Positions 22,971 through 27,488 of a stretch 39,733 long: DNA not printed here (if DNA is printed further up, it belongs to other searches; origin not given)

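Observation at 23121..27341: Single-polypeptide fusion of a YfhO-type GT-C glycosyltransferase with a MOP/Wzx flippase (1406 aa)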

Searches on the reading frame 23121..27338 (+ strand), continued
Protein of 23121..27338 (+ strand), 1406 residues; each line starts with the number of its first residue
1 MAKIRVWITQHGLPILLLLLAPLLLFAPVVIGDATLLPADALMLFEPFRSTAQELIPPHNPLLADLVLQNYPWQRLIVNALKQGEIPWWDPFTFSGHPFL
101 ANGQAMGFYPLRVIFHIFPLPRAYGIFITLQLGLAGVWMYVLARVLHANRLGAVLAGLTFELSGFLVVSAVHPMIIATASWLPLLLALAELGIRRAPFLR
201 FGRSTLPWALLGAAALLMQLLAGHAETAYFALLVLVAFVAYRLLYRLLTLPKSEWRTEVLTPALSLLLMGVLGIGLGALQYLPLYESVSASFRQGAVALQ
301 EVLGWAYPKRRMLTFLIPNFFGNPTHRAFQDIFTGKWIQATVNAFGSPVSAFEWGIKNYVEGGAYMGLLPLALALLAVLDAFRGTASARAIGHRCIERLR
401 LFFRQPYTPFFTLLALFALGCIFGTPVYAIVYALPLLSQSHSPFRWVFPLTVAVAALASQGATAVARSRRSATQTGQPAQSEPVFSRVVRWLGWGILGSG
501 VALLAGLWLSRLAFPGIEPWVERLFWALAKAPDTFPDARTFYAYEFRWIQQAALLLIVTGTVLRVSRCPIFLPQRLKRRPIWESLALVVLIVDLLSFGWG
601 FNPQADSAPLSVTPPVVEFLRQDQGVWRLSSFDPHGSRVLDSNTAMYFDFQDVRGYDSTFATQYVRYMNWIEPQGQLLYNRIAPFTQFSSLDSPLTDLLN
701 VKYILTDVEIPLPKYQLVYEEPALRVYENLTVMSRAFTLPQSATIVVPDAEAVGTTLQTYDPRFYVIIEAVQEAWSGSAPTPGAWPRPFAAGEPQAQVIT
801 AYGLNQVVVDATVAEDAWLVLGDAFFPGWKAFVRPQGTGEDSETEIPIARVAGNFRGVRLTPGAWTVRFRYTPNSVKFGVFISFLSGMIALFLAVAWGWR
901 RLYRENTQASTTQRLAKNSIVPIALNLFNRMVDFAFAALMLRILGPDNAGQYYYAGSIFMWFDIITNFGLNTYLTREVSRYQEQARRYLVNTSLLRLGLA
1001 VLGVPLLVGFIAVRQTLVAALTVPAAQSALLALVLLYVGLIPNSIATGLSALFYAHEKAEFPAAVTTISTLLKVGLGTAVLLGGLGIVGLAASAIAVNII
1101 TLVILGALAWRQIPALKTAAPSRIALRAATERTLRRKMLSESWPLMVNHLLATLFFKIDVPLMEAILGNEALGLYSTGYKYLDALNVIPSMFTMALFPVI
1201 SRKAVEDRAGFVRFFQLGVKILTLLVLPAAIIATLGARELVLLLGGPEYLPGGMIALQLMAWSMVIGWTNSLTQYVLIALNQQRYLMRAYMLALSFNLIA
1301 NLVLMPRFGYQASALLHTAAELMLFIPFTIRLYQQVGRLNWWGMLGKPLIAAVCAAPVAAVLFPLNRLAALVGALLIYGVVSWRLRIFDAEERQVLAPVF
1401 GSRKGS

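Call 9: find_homologous_proteins(query=window:23121-27338:+)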
Query window:23121-27338:+ (1406 aa): 1310 proteins with E <= 0.001 among 8000 candidates; the best 120 are listed.
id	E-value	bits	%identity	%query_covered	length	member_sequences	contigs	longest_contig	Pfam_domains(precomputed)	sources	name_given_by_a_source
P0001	0.0e+0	3067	98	100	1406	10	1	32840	PF01943.23,PF09586.17,PF13440.12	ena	-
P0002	0.0e+0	2604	82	100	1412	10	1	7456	PF01943.23,PF09586.17,PF13440.12,PF03023.20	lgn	-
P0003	0.0e+0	2583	82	98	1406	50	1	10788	PF01943.23,PF09586.17,PF13440.12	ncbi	-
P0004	0.0e+0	2553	82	98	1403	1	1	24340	PF01943.23,PF09586.17,PF13440.12,PF03023.20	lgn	-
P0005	0.0e+0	2541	80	100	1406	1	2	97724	PF01943.23,PF09586.17,PF13440.12,PF03023.20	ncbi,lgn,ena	-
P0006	0.0e+0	2497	78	100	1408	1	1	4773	PF01943.23,PF09586.17,PF13440.12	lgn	-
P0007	0.0e+0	1997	66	98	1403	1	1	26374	PF01943.23,PF09586.17,PF13440.12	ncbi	-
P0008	0.0e+0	1949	63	98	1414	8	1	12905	PF01943.23,PF09586.17,PF13440.12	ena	-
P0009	0.0e+0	1925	63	98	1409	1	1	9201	PF01943.23,PF09586.17,PF13440.12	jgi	-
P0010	0.0e+0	1911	62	100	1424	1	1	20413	PF01943.23,PF09586.17,PF13440.12,PF03023.20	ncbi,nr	ncbi:MAG: oligosaccharide flippase family protein [Anaerolineae bacterium]|nr:oligosaccharide flippa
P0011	0.0e+0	1907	63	98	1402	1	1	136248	PF01943.23,PF09586.17,PF13440.12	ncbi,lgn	ncbi:MAG: oligosaccharide flippase family protein [Anaerolineae bacterium]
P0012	0.0e+0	1896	62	98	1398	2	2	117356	PF01943.23,PF09586.17,PF13440.12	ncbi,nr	ncbi:MAG TPA: flippase [Anaerolineae bacterium]|nr:flippase [Anaerolineae bacterium] HQK13943.1 flip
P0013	0.0e+0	1888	61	98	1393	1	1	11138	PF01943.23,PF09586.17,PF13440.12,PF03023.20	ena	-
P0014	0.0e+0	1882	62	98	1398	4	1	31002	PF01943.23,PF09586.17,PF13440.12,PF03023.20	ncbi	-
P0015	0.0e+0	1876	62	98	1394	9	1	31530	PF01943.23,PF09586.17,PF13440.12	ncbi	-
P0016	0.0e+0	1875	60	98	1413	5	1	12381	PF01943.23,PF09586.17,PF13440.12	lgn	-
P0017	0.0e+0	1874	62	98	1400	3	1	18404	PF01943.23,PF09586.17,PF13440.12,PF03023.20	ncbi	-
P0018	0.0e+0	1869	62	98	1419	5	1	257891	PF01943.23,PF09586.17,PF13440.12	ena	-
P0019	0.0e+0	1869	62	98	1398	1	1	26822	PF01943.23,PF09586.17,PF13440.12,PF03023.20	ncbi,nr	ncbi:MAG: flippase [Chloroflexota bacterium]|nr:flippase [Chloroflexota bacterium]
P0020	0.0e+0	1861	60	98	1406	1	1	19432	PF01943.23,PF09586.17,PF13440.12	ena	-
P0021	0.0e+0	1855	62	98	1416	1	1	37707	PF01943.23,PF09586.17,PF13440.12,PF03023.20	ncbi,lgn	-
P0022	0.0e+0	1851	61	98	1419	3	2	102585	PF01943.23,PF09586.17,PF13440.12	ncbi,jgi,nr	ncbi:MAG TPA: oligosaccharide flippase family protein [Anaerolineae bacterium]|nr:oligosaccharide fl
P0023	0.0e+0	1851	61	98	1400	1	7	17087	PF01943.23,PF09586.17,PF13440.12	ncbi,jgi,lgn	-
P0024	0.0e+0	1850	61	98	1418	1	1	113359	PF01943.23,PF09586.17,PF13440.12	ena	-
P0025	0.0e+0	1849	62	99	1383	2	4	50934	PF01943.23,PF09586.17,PF13440.12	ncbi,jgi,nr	ncbi:MAG TPA: oligosaccharide flippase family protein [Anaerolineae bacterium]|nr:oligosaccharide fl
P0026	0.0e+0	1847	61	98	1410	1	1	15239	PF01943.23,PF09586.17,PF13440.12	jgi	jgi:O-antigen/teichoic acid export membrane protein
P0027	0.0e+0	1831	61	98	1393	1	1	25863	PF01943.23,PF09586.17,PF13440.12,PF03023.20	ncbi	-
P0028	0.0e+0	1829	62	99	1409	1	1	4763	PF01943.23,PF09586.17,PF13440.12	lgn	-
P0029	0.0e+0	1826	60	98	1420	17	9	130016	PF01943.23,PF09586.17,PF13440.12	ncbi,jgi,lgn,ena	-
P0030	0.0e+0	1825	59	98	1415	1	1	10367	PF01943.23,PF13440.12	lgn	-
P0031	0.0e+0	1820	60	98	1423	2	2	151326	PF01943.23,PF09586.17,PF13440.12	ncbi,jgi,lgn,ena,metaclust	ncbi:MAG: oligosaccharide flippase family protein [Anaerolineae bacterium]|metaclust:\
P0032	0.0e+0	1819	60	98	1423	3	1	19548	PF01943.23,PF13440.12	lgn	-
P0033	0.0e+0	1819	61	98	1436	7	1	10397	PF01943.23,PF09586.17,PF13440.12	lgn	-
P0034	0.0e+0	1813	59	98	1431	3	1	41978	PF01943.23,PF09586.17,PF13440.12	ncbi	-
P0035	0.0e+0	1813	60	98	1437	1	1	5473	PF01943.23,PF09586.17,PF13440.12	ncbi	-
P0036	0.0e+0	1812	60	98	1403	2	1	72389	PF01943.23,PF09586.17,PF13440.12,PF03023.20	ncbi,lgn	-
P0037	0.0e+0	1810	59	98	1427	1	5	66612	PF01943.23,PF13440.12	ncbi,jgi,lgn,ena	-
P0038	0.0e+0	1804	59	98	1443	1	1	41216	PF01943.23,PF09586.17,PF13440.12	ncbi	ncbi:MAG: oligosaccharide flippase family protein [Anaerolineae bacterium]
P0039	0.0e+0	1804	60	98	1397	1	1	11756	PF01943.23,PF09586.17,PF13440.12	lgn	-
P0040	0.0e+0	1804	60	98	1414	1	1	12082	PF01943.23,PF09586.17,PF13440.12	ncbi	-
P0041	0.0e+0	1799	59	98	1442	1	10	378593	PF01943.23,PF09586.17,PF13440.12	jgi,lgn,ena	jgi:O-antigen/teichoic acid export membrane protein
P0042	0.0e+0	1798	60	98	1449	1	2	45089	PF01943.23,PF09586.17,PF13440.12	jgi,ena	-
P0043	0.0e+0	1794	60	98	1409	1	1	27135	PF01943.23,PF09586.17,PF13440.12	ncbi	-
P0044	0.0e+0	1794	59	98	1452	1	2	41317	PF01943.23,PF13440.12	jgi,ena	-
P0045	0.0e+0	1790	60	98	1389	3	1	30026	PF01943.23,PF09586.17,PF13440.12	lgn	-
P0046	0.0e+0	1787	60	98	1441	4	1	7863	PF01943.23,PF09586.17,PF13440.12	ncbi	-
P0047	0.0e+0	1783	61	98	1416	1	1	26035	PF01943.23,PF09586.17,PF13440.12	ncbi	-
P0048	0.0e+0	1783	59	98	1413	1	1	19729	PF01943.23,PF09586.17,PF13440.12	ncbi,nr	ncbi:MAG: oligosaccharide flippase family protein [Anaerolineae bacterium]|nr:oligosaccharide flippa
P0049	0.0e+0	1783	59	98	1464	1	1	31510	PF01943.23,PF09586.17,PF13440.12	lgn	-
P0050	0.0e+0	1780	59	98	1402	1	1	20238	PF01943.23,PF13440.12,PF03023.20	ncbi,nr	ncbi:MAG: oligosaccharide flippase family protein [Anaerolineae bacterium]|nr:oligosaccharide flippa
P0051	0.0e+0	1777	59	99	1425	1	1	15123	PF01943.23,PF09586.17,PF13440.12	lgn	-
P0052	0.0e+0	1776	58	98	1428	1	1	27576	PF01943.23,PF09586.17,PF13440.12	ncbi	-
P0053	0.0e+0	1774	59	98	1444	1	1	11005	PF01943.23,PF09586.17,PF13440.12,PF03023.20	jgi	-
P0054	0.0e+0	1774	59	98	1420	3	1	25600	PF01943.23,PF09586.17,PF13440.12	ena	-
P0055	0.0e+0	1770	58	98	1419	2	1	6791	PF01943.23,PF13440.12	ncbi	-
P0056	0.0e+0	1767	58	98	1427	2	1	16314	PF01943.23,PF09586.17,PF13440.12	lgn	-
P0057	0.0e+0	1766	59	98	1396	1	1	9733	PF01943.23,PF09586.17,PF13440.12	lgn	-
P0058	0.0e+0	1765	59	98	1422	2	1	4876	PF01943.23,PF09586.17,PF13440.12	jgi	jgi:O-antigen/teichoic acid export membrane protein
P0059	0.0e+0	1765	59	98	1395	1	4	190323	PF01943.23,PF13440.12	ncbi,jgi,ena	-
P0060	0.0e+0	1762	58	98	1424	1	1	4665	PF01943.23,PF09586.17,PF13440.12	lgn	-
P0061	0.0e+0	1760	59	98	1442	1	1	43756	PF01943.23,PF13440.12,PF03023.20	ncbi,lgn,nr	ncbi:MAG: flippase [Anaerolineae bacterium]|nr:flippase [Anaerolineae bacterium]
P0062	0.0e+0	1758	58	98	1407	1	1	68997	PF01943.23,PF09586.17,PF13440.12,PF03023.20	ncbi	-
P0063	0.0e+0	1753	59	99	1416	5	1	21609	PF01943.23,PF09586.17,PF13440.12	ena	-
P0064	0.0e+0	1750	59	97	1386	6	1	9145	PF01943.23,PF09586.17,PF13440.12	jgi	jgi:O-antigen/teichoic acid export membrane protein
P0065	0.0e+0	1748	58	99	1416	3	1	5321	PF01943.23,PF09586.17,PF13440.12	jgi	jgi:O-antigen/teichoic acid export membrane protein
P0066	0.0e+0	1745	59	98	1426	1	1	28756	PF01943.23,PF09586.17,PF13440.12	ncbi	-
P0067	0.0e+0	1742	59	98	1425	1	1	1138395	PF01943.23,PF09586.17,PF13440.12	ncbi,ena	-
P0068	0.0e+0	1737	59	98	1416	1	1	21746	PF01943.23,PF09586.17,PF13440.12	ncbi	-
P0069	0.0e+0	1734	58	98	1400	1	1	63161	PF01943.23,PF13440.12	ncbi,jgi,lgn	-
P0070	0.0e+0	1732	57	98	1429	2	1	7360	PF01943.23,PF09586.17,PF13440.12,PF03023.20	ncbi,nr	ncbi:MAG: oligosaccharide flippase family protein [Anaerolineae bacterium]|nr:oligosaccharide flippa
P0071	0.0e+0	1729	58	98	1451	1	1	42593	PF01943.23,PF09586.17,PF13440.12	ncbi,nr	ncbi:MAG: oligosaccharide flippase family protein [Anaerolineae bacterium]|nr:oligosaccharide flippa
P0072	0.0e+0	1726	58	98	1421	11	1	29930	PF01943.23,PF09586.17,PF13440.12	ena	-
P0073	0.0e+0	1722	58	97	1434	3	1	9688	PF01943.23,PF13440.12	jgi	jgi:O-antigen/teichoic acid export membrane protein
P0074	0.0e+0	1721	57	98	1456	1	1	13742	PF01943.23,PF13440.12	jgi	jgi:O-antigen/teichoic acid export membrane protein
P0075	0.0e+0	1719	57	98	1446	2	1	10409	PF01943.23,PF09586.17,PF13440.12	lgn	-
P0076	0.0e+0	1713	56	98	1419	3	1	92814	PF01943.23,PF13440.12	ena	-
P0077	0.0e+0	1709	57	98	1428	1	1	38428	PF01943.23,PF09586.17,PF13440.12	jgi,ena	-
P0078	0.0e+0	1709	59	98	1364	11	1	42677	PF01943.23,PF09586.17,PF13440.12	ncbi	-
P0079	0.0e+0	1708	57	98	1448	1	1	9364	PF01943.23,PF09586.17,PF13440.12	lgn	-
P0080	0.0e+0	1707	57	98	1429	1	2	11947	PF01943.23,PF13440.12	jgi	jgi:O-antigen/teichoic acid export membrane protein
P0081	0.0e+0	1707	56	98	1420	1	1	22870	PF01943.23,PF09586.17,PF13440.12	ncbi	-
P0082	0.0e+0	1703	58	97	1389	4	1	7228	PF01943.23,PF13440.12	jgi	jgi:O-antigen/teichoic acid export membrane protein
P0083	0.0e+0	1700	56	99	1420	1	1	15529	PF01943.23,PF13440.12,PF03023.20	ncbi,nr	ncbi:MAG: flippase [Anaerolineae bacterium]|nr:flippase [Anaerolineae bacterium]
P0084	0.0e+0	1700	58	98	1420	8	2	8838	PF01943.23,PF09586.17,PF13440.12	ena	-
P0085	0.0e+0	1700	57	98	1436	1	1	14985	PF01943.23,PF13440.12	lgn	-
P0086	0.0e+0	1693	58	98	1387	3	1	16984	PF01943.23,PF09586.17,PF13440.12,PF03023.20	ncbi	-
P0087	0.0e+0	1693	57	98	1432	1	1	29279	PF01943.23,PF09586.17,PF13440.12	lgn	-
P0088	0.0e+0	1689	58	98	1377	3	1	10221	PF01943.23,PF09586.17,PF13440.12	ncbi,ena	-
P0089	0.0e+0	1687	56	98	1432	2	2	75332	PF01943.23,PF13440.12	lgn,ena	-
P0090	0.0e+0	1687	58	98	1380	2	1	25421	PF01943.23,PF09586.17,PF13440.12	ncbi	-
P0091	0.0e+0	1686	57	98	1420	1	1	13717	PF01943.23,PF09586.17,PF13440.12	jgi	jgi:O-antigen/teichoic acid export membrane protein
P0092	0.0e+0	1684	57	98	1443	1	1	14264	PF01943.23,PF13440.12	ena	-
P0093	0.0e+0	1681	58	98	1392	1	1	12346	PF01943.23,PF09586.17,PF13440.12,PF26465.1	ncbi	-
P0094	0.0e+0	1674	55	98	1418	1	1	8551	PF01943.23,PF01554.24,PF13440.12,PF03023.20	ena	-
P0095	0.0e+0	1671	57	98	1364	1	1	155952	PF01943.23,PF09586.17,PF13440.12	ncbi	-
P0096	0.0e+0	1670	56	98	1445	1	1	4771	PF01943.23,PF09586.17,PF13440.12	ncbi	-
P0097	0.0e+0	1670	57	98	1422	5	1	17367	PF01943.23,PF09586.17,PF13440.12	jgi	-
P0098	0.0e+0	1669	56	99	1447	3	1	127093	PF01943.23,PF09586.17,PF13440.12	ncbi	-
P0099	0.0e+0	1659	56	98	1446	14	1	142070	PF01943.23,PF09586.17,PF13440.12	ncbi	-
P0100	0.0e+0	1620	53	98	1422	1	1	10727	PF01943.23,PF13440.12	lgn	-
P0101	0.0e+0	1613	54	98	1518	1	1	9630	PF01943.23,PF09586.17,PF13440.12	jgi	jgi:O-antigen/teichoic acid export membrane protein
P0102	0.0e+0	1605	55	98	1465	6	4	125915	PF01943.23,PF09586.17,PF13440.12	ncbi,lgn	-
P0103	0.0e+0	1584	61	84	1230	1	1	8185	PF01943.23,PF09586.17,PF13440.12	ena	-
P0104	0.0e+0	1582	54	98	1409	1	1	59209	PF01943.23,PF09586.17,PF13440.12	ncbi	-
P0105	0.0e+0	1579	62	84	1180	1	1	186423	PF01943.23,PF09586.17,PF13440.12,PF03023.20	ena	-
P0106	0.0e+0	1551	54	98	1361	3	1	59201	PF01943.23,PF09586.17,PF13440.12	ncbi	-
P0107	0.0e+0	1531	61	81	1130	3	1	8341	PF01943.23,PF09586.17,PF13440.12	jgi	jgi:O-antigen/teichoic acid export membrane protein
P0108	0.0e+0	1434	51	98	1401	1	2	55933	PF01943.23,PF09586.17,PF13440.12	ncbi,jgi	ncbi:MAG: oligosaccharide flippase family protein [Anaerolineae bacterium]|jgi:O-antigen/teichoic ac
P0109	0.0e+0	1432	58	80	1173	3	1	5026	PF01943.23,PF09586.17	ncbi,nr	ncbi:MAG: oligosaccharide flippase family protein, partial [Anaerolineae bacterium]|nr:oligosacchari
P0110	0.0e+0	1429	51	98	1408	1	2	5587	PF01943.23,PF09586.17,PF01554.24,PF13440.12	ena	-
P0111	0.0e+0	1406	51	98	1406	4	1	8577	PF01943.23,PF09586.17,PF13440.12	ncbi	-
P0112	0.0e+0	1406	51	98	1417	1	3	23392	PF01943.23,PF09586.17,PF13440.12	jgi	-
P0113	0.0e+0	1403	50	97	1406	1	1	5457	PF01943.23,PF09586.17,PF13440.12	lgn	-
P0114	0.0e+0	1403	50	98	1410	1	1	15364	PF01943.23,PF09586.17,PF13440.12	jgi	-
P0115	0.0e+0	1402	50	98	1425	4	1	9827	PF01943.23,PF09586.17,PF01554.24,PF13440.12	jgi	-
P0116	0.0e+0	1401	56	82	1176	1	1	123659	PF01943.23,PF13440.12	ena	-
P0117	0.0e+0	1394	51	97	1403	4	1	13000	PF01943.23,PF09586.17,PF13440.12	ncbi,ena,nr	ncbi:MAG TPA: hypothetical protein EYH30_04125 [Anaerolineales bacterium]|nr:hypothetical protein [A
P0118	0.0e+0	1392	51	98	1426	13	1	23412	PF01943.23,PF09586.17,PF13440.12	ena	-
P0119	0.0e+0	1389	51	98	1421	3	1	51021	PF01943.23,PF09586.17,PF13440.12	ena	-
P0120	0.0e+0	1388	50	98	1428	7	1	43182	PF01943.23,PF09586.17,PF01554.24,PF13440.12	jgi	-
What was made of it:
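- Some homologs also carry weak precomputed MurJ (PF03023) hits (call 9).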

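Call 13: find_encoding_contigs(protein=P0067, flank=8000, max_places=2)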
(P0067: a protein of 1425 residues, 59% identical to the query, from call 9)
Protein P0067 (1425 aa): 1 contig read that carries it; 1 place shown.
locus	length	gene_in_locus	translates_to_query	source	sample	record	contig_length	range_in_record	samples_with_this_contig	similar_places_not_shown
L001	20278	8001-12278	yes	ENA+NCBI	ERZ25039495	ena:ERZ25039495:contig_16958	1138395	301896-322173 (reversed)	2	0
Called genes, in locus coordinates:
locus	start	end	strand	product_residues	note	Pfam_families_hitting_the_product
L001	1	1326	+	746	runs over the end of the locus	PF00664:ABC_membrane, PF00005:ABC_tran, PF02463:SMC_N (weak)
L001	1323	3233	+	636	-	PF00664:ABC_membrane, PF00005:ABC_tran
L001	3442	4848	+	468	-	PF07690:MFS_1 (weak), PF13347:MFS_2, PF12832:MFS_1_like (faint), PF07690:MFS_1 (weak)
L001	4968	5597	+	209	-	PF00440:TetR_N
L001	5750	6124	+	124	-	PF03259:Robl_LC7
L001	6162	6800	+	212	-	PF02830:V4R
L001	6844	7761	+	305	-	PF00072:Response_reg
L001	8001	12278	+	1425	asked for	PF09586:YfhO (faint), PF01943:Polysacc_synt, PF13440:Polysacc_synt_3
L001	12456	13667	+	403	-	-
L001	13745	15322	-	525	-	PF07969:Amidohydro_3, PF01979:Amidohydro_1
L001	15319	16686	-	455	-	PF03446:NAD_binding_2, PF03721:UDPG_MGDP_dh_N, PF00984:UDPG_MGDP_dh, PF03720:UDPG_MGDP_dh_C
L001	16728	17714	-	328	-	PF02899:Phage_int_SAM_1 (weak), PF00589:Phage_integrase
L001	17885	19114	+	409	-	PF00266:Aminotran_5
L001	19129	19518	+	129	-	PF01592:NifU_N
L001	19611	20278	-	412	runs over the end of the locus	PF07949:YbbR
